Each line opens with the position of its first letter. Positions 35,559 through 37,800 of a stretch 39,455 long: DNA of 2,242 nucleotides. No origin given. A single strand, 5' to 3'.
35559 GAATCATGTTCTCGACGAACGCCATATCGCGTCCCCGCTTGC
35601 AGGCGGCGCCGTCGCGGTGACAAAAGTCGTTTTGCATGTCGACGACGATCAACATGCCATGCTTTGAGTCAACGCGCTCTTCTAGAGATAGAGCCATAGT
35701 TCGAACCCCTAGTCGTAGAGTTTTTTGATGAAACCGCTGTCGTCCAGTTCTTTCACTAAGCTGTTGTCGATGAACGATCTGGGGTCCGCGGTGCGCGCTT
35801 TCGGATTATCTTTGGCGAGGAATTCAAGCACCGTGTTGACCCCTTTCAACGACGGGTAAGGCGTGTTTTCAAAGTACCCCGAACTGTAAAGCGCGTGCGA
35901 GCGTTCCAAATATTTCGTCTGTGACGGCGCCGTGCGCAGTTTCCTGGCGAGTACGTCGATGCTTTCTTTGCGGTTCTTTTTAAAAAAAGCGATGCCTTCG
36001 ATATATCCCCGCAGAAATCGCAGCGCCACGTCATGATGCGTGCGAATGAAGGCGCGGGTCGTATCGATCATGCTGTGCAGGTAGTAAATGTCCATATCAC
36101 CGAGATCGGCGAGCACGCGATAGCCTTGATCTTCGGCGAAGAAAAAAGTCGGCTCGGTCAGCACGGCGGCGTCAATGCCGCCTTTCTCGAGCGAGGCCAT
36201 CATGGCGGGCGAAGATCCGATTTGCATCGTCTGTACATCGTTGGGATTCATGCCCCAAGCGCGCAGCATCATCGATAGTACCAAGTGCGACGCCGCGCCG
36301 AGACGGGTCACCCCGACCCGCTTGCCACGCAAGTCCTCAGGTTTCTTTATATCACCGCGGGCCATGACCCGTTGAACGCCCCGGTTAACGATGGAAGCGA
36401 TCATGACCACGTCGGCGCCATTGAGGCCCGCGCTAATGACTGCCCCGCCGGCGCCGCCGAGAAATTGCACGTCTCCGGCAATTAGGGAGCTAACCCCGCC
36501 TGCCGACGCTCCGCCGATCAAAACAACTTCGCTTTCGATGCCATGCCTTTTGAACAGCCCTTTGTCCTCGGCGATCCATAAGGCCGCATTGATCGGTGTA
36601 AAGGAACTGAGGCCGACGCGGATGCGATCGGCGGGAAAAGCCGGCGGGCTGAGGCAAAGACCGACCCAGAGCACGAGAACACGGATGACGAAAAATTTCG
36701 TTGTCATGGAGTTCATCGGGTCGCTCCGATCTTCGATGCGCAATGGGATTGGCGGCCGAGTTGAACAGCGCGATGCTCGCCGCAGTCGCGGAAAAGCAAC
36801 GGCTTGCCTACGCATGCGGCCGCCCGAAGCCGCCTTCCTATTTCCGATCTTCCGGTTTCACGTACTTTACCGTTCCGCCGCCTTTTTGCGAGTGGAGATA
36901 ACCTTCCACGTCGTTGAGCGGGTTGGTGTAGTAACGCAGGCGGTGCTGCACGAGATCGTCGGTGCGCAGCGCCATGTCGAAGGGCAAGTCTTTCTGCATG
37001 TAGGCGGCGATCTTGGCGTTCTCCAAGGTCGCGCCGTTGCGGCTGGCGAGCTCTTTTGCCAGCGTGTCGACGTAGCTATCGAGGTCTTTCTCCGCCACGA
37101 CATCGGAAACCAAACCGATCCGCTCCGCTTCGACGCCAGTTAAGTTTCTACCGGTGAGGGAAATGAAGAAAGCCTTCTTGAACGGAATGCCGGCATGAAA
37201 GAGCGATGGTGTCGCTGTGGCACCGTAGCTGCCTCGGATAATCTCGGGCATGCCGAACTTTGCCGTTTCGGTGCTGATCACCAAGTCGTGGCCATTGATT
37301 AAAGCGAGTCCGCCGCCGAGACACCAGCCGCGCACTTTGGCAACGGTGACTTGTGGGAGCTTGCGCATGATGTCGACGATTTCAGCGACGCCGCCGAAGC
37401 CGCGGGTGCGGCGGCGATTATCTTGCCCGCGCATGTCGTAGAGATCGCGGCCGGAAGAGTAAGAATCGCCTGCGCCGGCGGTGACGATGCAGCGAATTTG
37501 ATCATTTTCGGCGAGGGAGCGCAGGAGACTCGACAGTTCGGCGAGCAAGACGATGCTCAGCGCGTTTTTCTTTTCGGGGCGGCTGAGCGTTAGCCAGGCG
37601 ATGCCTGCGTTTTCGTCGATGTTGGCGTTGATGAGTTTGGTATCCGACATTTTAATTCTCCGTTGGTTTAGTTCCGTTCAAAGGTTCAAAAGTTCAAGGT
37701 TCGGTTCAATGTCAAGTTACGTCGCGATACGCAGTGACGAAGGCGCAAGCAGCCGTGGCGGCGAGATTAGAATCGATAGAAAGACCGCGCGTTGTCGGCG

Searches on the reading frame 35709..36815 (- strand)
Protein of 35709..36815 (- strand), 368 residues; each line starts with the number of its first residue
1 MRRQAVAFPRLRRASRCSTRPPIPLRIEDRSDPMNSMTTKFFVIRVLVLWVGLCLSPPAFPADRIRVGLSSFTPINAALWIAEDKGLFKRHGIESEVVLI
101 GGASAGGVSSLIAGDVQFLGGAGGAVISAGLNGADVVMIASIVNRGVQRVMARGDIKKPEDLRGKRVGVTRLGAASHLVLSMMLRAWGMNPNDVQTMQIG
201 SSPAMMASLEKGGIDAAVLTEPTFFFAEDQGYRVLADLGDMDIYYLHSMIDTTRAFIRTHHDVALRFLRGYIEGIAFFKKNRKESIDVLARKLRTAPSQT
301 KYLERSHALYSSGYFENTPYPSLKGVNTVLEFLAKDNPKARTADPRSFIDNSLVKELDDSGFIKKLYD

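Call 30: search_protein_families(library=pfam, proteins=[window:35709-36815:-], max_evalue=0.0001)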
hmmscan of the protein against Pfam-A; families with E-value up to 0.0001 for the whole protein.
window:35709-36815:- (368 aa): 3 families
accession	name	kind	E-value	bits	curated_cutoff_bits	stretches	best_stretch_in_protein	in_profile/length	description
PF09084.16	NMT1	-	1.9e-21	77.4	20.5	1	77-284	5-215/216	NMT1/THI5 like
PF13379.11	NMT1_2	-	3.8e-10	40.5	24.7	1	65-223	8-182/252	NMT1-like family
PF12974.12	Phosphonate-bd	-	8.3e-07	29.1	27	1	108-229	43-172/242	ABC transporter, phosphonate, periplasmic substrate-binding protein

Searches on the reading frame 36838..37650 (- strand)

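Call 30: search_protein_families(library=pfam, proteins=[window:36838-37650:-], max_evalue=0.0001)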
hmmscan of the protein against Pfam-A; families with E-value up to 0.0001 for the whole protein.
window:36838-37650:- (270 aa): 2 families
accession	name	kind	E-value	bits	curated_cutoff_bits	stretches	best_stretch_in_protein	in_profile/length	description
PF00378.25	ECH_1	-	1.1e-34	120.4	27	1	13-215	2-204/251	Enoyl-CoA hydratase/isomerase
PF16113.10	ECH_2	-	4.2e-25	89.4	27.2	1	18-211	2-201/335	Enoyl-CoA hydratase/isomerase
